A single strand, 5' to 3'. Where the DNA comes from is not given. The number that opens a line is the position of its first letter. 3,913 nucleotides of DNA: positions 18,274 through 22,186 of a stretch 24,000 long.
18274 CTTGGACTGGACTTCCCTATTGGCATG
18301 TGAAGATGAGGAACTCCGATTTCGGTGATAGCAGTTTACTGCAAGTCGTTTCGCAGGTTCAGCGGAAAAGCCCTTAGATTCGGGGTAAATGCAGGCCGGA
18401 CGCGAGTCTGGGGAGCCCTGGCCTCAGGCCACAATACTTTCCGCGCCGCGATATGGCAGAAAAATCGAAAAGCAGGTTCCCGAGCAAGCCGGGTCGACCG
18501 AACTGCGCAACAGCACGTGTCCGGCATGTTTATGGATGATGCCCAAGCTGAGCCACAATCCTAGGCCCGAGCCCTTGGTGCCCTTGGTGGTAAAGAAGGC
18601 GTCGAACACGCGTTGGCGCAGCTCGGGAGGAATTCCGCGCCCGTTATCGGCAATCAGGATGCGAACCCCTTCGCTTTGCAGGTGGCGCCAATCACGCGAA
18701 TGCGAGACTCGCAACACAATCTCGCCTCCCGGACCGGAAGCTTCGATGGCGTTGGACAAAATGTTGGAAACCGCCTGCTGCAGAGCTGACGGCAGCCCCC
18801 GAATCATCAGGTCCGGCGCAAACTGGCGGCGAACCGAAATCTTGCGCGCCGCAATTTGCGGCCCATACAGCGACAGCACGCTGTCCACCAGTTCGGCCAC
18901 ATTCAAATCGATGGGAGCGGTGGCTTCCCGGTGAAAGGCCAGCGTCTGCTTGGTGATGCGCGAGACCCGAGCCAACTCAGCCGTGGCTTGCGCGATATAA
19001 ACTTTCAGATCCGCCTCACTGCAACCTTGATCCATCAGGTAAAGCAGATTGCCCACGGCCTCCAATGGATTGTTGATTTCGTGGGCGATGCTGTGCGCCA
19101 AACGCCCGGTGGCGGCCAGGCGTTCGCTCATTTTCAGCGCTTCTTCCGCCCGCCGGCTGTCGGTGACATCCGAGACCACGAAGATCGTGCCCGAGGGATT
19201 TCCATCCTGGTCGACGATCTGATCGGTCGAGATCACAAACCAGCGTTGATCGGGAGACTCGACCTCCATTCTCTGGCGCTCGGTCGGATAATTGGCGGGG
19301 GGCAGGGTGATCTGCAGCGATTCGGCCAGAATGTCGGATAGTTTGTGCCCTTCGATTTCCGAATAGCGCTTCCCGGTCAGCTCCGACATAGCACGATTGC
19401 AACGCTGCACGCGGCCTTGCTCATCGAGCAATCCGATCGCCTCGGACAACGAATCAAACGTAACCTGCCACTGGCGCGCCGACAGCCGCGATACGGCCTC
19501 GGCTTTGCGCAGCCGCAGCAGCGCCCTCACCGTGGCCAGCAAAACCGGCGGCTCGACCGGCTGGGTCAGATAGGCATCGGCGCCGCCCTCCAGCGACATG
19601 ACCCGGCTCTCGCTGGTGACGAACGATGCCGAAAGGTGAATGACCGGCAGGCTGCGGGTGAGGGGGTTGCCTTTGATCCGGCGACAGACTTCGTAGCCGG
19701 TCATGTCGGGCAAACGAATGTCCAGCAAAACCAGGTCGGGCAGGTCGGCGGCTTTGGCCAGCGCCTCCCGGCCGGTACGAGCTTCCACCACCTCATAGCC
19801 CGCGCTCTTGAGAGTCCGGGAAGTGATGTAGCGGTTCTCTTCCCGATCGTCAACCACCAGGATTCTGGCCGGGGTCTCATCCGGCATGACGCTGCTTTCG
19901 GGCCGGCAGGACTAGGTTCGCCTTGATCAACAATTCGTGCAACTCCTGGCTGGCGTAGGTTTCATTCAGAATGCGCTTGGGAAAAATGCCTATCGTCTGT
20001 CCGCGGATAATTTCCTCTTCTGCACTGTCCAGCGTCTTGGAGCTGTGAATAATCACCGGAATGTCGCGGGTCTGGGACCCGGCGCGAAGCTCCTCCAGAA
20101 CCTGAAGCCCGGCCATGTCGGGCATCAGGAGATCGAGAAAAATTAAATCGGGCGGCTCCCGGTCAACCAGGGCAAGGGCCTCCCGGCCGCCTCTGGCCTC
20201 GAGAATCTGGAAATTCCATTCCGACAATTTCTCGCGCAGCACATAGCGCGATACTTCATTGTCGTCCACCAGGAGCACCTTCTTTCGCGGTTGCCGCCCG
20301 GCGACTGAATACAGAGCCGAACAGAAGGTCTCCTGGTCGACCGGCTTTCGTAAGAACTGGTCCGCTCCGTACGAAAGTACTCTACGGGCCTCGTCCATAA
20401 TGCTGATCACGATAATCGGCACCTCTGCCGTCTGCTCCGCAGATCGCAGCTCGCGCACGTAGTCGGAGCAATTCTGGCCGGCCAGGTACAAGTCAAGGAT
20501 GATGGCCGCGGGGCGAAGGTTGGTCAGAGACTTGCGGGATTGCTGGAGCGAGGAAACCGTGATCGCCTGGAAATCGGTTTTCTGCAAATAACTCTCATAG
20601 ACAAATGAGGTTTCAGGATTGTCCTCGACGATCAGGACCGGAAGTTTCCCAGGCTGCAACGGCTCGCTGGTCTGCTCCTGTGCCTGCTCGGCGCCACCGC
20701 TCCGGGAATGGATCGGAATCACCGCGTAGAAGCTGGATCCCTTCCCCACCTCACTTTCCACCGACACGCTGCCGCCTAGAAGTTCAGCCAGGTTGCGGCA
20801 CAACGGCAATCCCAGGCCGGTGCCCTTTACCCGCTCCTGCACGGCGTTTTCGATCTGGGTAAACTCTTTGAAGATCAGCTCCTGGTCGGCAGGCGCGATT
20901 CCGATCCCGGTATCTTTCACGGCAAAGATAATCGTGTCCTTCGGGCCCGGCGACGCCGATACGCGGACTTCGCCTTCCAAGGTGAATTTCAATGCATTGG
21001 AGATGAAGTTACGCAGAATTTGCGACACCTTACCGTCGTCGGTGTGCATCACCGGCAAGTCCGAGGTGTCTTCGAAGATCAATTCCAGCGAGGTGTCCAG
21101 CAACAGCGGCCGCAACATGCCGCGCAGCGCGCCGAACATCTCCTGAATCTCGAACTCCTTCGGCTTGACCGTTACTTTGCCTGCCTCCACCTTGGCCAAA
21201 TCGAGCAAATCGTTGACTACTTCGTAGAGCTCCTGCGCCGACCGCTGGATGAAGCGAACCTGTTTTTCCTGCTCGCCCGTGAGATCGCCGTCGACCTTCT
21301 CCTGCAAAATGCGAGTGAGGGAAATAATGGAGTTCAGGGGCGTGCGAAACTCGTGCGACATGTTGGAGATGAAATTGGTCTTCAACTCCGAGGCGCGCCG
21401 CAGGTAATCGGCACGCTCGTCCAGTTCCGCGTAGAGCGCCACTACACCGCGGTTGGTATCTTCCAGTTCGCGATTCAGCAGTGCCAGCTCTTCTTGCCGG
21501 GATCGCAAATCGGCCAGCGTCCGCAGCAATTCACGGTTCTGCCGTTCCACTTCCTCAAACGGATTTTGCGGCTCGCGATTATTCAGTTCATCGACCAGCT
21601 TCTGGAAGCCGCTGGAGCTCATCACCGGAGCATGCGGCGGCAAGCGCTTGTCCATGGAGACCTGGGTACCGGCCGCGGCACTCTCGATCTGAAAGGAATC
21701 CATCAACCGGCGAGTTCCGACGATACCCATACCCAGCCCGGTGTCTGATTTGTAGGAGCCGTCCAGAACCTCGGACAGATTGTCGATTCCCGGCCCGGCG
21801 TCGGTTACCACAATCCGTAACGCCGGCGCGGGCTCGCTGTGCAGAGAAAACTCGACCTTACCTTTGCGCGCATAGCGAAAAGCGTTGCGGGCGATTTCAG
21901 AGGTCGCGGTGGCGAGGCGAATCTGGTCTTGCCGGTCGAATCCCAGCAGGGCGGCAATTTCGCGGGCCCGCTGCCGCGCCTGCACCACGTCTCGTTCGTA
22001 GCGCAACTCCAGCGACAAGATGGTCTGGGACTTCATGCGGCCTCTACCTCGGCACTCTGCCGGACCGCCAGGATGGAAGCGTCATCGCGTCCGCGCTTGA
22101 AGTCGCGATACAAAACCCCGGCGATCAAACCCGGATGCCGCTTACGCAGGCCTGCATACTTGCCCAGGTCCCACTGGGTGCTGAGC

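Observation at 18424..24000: Stressosome-type RsbR-RsbS-RsbT module wired to a PP2C and two histidine kinases rather than to a visible sigma-factor cascade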

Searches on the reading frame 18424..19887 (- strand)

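Call 6: search_protein_families(library=pfam, proteins=[window:18424-19887:-], max_evalue=0.01)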
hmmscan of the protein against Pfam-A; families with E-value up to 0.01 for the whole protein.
window:18424-19887:- (487 aa): 10 families
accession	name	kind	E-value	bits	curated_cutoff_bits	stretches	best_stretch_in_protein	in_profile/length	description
PF02518.31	HATPase_c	-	1.3e-22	80.8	26.4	1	366-479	3-109/111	Histidine kinase-, DNA gyrase B-, and HSP90-like ATPase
PF00072.30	Response_reg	-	1.9e-21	76.8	30.2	1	9-120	1-110/111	Response regulator receiver domain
PF08448.16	PAS_4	-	2e-09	38.1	23.1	1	144-246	1-110/110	PAS fold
PF00989.32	PAS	-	4.1e-06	27.2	22.6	1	139-241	2-113/113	PAS fold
PF00512.31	HisKA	-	6.8e-06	26.5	26.9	1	261-320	3-62/66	His Kinase A (phospho-acceptor) domain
PF13426.13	PAS_9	-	2.5e-05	24.9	27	1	149-243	2-103/103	PAS domain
PF13188.13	PAS_8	-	8e-05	22.8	21.8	1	140-188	3-48/65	PAS domain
PF13581.12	HATPase_c_2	-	0.0007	20.1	27.4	1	368-451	31-109/127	Histidine kinase-like ATPase domain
PF13596.12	PAS_10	-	0.00088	20.3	22.1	0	146-242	7-106/106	PAS domain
PF12860.13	PAS_7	-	0.002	18.7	27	0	145-249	2-115/115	PAS fold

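Call 7: search_protein_families(library=ncbifam, proteins=[window:18424-19887:-], max_evalue=0.01)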
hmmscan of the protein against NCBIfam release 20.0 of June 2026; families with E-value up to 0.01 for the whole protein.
window:18424-19887:- (487 aa): 152 families (the best 25 are shown)
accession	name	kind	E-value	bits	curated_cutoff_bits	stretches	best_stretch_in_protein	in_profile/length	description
NF008468.0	PRK11360.1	equivalog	1.8e-55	188.4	646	1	142-482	272-611/616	two-component system sensor histidine kinase AtoS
NF046020.1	HisKinCckABruc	equivalog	6.3e-44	150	1000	2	129-479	337-707/868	cell cycle histidine kinase CckA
NF052574.1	HisKinEspCMyxo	equivalog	5.3e-39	134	1200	2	223-480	380-638/785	serine histidine kinase EspC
NF041880.1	EPS_EpsF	equivalog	5.3e-37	127.5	900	1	12-478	1-492/492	response regulator EpsF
NF046026.1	HisKinCckACaul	equivalog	5.2e-36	124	1000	2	157-480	205-533/678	cell cycle histidine kinase CckA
NF010411.0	PRK13837.1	equivalog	2.5e-34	118.4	647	1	242-481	432-677/828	two-component system VirA-like sensor kinase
NF008302.0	PRK11091.1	equivalog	9.7e-34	116.6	838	2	155-477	172-503/779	aerobic respiration two-component sensor histidine kinase ArcB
NF010076.0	PRK13557.1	subfamily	5.6e-33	114.2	631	2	240-479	143-394/540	histidine kinase famiy protein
NF011874.0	PRK15347.1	equivalog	3.8e-31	108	852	2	8-117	692-803/921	two component system sensor kinase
NF046044.1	PnpS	equivalog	1.6e-30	106.4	400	1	126-478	43-390/390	two-component system histidine kinase PnpS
NF007688.0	PRK10364.1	equivalog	1.7e-30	106.2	479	1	238-480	217-452/460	two-component system sensor histidine kinase ZraS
NF047466.1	hybrid_RR_LvrB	exception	5e-30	104.9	500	1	247-464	139-364/377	hybrid histidine kinase/response regulator LvrB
NF007135.0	PRK09581.1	equivalog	6e-30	104.4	474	1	7-129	3-125/457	PleD family two-component system response regulator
NF052573.1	HisKinEspAMyxo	equivalog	3.3e-29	101.5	1400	2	138-476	254-608/755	serine histidine kinase EspA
TIGR02956.1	TMAO_torS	equivalog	2.4e-28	98.8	676.5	2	326-481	535-684/967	TMAO reductase system sensor histidine kinase/response regulator TorS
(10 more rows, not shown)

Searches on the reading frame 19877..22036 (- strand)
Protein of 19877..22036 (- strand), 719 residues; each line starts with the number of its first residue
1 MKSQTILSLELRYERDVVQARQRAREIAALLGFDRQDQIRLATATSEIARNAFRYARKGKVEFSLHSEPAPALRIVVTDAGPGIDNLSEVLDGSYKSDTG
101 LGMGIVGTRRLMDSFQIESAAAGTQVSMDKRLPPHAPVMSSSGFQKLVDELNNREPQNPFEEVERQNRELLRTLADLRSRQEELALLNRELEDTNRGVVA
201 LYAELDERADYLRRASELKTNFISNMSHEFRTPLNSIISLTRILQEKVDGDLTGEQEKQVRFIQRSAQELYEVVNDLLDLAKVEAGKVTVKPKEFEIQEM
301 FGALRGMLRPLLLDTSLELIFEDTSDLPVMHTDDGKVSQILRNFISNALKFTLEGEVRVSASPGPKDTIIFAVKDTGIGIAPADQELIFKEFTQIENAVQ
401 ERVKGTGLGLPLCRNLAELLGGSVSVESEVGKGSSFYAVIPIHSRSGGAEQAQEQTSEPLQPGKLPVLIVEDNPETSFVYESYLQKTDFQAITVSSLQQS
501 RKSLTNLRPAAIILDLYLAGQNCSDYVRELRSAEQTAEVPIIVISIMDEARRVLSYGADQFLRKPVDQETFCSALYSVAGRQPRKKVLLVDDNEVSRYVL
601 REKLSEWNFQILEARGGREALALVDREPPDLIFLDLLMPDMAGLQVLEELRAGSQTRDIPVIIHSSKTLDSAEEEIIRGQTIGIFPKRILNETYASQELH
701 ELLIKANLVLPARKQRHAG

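Call 6: search_protein_families(library=pfam, proteins=[window:19877-22036:-], max_evalue=0.01)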
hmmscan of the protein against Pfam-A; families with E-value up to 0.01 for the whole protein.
window:19877-22036:- (719 aa): 5 families
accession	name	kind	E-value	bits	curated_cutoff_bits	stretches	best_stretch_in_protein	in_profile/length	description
PF02518.31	HATPase_c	-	9.9e-37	126.2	26.4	2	333-442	2-109/111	Histidine kinase-, DNA gyrase B-, and HSP90-like ATPase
PF00072.30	Response_reg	-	1.8e-34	118.6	30.2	2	587-689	1-101/111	Response regulator receiver domain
PF00512.31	HisKA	-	1.9e-17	63.5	26.9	1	219-286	2-66/66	His Kinase A (phospho-acceptor) domain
PF13581.12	HATPase_c_2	-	3.5e-17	63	27.4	1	15-130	6-127/127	Histidine kinase-like ATPase domain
PF13589.12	HATPase_c_3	-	0.0018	18.7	25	0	41-86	3-47/137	Histidine kinase-, DNA gyrase B-, and HSP90-like ATPase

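Call 7: search_protein_families(library=ncbifam, proteins=[window:19877-22036:-], max_evalue=0.01)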
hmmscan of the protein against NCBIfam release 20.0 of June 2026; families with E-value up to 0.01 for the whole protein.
window:19877-22036:- (719 aa): 157 families (the best 25 are shown)
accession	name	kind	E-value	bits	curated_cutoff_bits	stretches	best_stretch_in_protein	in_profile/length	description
TIGR02956.1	TMAO_torS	equivalog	8.6e-91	305.5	676.5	2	188-577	433-818/967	TMAO reductase system sensor histidine kinase/response regulator TorS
NF008302.0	PRK11091.1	equivalog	1.1e-80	271.9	838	2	206-577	267-641/779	aerobic respiration two-component sensor histidine kinase ArcB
NF038297.2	hybrid_HK_HrmK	equivalog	3.4e-80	270.4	725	2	203-571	219-600/607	hybrid histidine kinase/response regulator HrmK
NF041947.1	LuxQ_Vibrio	equivalog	1.6e-75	254.5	1200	2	215-576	468-836/843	quorum-sensing autoinducer 2 sensor kinase/phosphatase LuxQ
NF008318.0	PRK11107.1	equivalog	1.6e-72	244.9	890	1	213-689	287-772/920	two-component sensor histidine kinase BarA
NF045901.1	HisKinLetSLeg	equivalog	1.7e-60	205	1650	3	215-440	289-516/906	two-component system sensor histidine kinase LetS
NF011874.0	PRK15347.1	equivalog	2.4e-60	204.6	852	2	199-444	378-616/921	two component system sensor kinase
NF041832.1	near_NosP_CTERM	subfamily_domain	4.3e-60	203.7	400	2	215-566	3-357/370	NahK/ErcS family hybrid sensor histidine kinase/response regulator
NF008099.0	PRK10841.1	equivalog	5.6e-59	199.8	920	1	199-664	450-902/949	two-component system sensor histidine kinase RcsC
NF047465.1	hybrid_HK_LvrA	exception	2.1e-55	188.2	1200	3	176-456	166-436/819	hybrid histidine kinase/response regulator LvrA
NF046044.1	PnpS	equivalog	9.1e-49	166.5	400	1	192-441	147-390/390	two-component system histidine kinase PnpS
NF047874.1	MASE3_PAS_HK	subfamily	3.6e-48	164.8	560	1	213-453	392-636/655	MASE3 domain-containing sensor histidine kinase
NF008543.0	PRK11466.1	equivalog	4.8e-48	163.7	982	2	212-571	437-790/914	TMAO reductase system sensor histidine kinase/response regulator TorS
TIGR02966.1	phoR_proteo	equivalog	3.3e-43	148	334.2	1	212-439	107-332/333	phosphate regulon sensor histidine kinase PhoR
NF041880.1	EPS_EpsF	equivalog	1.3e-39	136.1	900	2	209-441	264-492/492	response regulator EpsF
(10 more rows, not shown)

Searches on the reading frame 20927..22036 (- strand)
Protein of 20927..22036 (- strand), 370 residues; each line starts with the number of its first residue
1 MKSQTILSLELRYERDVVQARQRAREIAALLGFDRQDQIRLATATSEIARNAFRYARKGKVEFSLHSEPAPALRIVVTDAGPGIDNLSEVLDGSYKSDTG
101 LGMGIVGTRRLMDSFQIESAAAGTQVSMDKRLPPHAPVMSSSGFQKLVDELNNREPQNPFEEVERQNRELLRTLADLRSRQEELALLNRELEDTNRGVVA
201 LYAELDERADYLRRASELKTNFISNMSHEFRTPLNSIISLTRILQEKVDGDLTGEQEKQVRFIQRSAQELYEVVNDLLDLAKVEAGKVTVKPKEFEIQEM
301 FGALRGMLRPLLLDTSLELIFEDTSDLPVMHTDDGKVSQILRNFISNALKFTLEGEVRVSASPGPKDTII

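Call 77: predict_structure(alignment_id=A5)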
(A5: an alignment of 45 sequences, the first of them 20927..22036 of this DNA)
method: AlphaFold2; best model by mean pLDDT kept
length: 370 residues; sequences in the alignment: 45
mean_pLDDT: 83.8   pTM: 0.56
mean pLDDT of the five models: 83.8, 83.5, 82.0, 80.8, 80.3
residues with pLDDT >= 90: 139; 70-90: 189; 50-70: 42; < 50: 0
segments of 3 or more residues with pLDDT < 50: none
pLDDT, mean of each block of 10 residues (from residue 1): 89 93 96 95 94 84 92 96 89 82 88 96 95 92 93 87 84 90 93 88 86 75 77 87 86 90 87 76 62 66 71 67 73 62 71 74 74
secondary structure, 60 per line:
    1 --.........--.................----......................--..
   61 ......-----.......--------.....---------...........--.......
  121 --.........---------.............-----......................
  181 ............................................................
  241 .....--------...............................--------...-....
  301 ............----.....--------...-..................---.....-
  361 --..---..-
elements in order: E3-11 H14-30 H35-56 E59-66 E72-78 H87-91 H101-111 E114-120 E123-131 H141-153 H159-245 H254-284 E293-295 H297-312 E317-321 E330-332 H334-351 E355-359

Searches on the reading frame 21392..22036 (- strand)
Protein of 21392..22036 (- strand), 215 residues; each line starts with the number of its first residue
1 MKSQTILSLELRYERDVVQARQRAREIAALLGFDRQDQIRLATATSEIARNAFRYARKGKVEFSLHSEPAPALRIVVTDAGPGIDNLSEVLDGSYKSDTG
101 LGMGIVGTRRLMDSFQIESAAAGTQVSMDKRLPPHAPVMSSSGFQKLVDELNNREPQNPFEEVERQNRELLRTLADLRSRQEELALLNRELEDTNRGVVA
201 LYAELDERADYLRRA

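Call 51: find_homologous_proteins(query=window:21392-22036:-, max_evalue=0.00001)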
Query seq(215 aa) (215 aa): 1295 proteins with E <= 0.00001 among 2250 candidates; the best 120 are listed.
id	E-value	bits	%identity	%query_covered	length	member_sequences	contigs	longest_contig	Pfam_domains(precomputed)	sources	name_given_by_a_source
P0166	1.1e-87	311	69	99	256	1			PF13581.13,PF02518.32,PF00512.32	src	-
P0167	3.9e-85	302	68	99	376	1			PF13581.13,PF02518.32,PF00512.32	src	-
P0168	6.4e-85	302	69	96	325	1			PF13581.13,PF02518.32,PF00512.32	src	-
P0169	1.0e-84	301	66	99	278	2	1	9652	PF13581.13,PF02518.32,PF00512.32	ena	-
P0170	7.7e-84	298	69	96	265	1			PF13581.13,PF02518.32,PF00512.32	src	-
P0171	7.6e-83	295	66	99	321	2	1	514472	PF13581.13,PF02518.32,PF00512.32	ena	-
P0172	8.5e-83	295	67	100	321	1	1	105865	PF13581.13,PF02518.32,PF00512.32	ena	-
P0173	1.2e-82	294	66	99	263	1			PF13581.13,PF02518.32,PF00512.32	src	-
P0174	4.6e-82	292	65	98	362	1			PF13581.13,PF02518.32,PF00512.32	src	-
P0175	1.4e-81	291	67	99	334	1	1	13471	PF13581.13,PF02518.32,PF00512.32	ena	-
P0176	2.3e-81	290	65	98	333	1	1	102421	PF13581.13,PF02518.32,PF00512.32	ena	-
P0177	2.6e-81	290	65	99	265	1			PF13581.13,PF02518.32,PF00512.32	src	-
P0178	3.6e-81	290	67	98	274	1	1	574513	PF13581.13,PF02518.32,PF00512.32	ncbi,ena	-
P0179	4.0e-81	289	67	99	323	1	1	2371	PF13581.13,PF02518.32,PF00512.32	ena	-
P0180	4.1e-81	289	65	99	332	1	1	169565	PF13581.13,PF02518.32,PF00512.32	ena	-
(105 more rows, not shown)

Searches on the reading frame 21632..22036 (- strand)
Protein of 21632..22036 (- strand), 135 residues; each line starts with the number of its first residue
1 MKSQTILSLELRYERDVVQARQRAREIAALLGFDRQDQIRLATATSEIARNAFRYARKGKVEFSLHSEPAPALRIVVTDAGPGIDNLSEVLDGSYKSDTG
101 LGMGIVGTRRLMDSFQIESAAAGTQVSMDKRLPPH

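Call 40: search_solved_structures(query=window:21632-22036:-, max_evalue=1)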
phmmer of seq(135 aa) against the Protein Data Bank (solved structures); distinct sequences matched with E-value up to 1: 4.
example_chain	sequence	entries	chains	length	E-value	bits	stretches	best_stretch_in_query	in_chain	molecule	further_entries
8uuc_A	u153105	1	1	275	0.15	15.5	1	45-100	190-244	Adenine DNA glycosylase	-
3sl2_A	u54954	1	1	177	0.58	13.5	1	36-107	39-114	Sensor histidine kinase yycG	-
9p6i_A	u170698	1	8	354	0.65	13.3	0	40-106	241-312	histidine kinase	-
9e16_r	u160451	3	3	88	0.96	12.8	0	2-42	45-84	30S ribosomal protein S18 C- | Small ribosomal subunit protein bS18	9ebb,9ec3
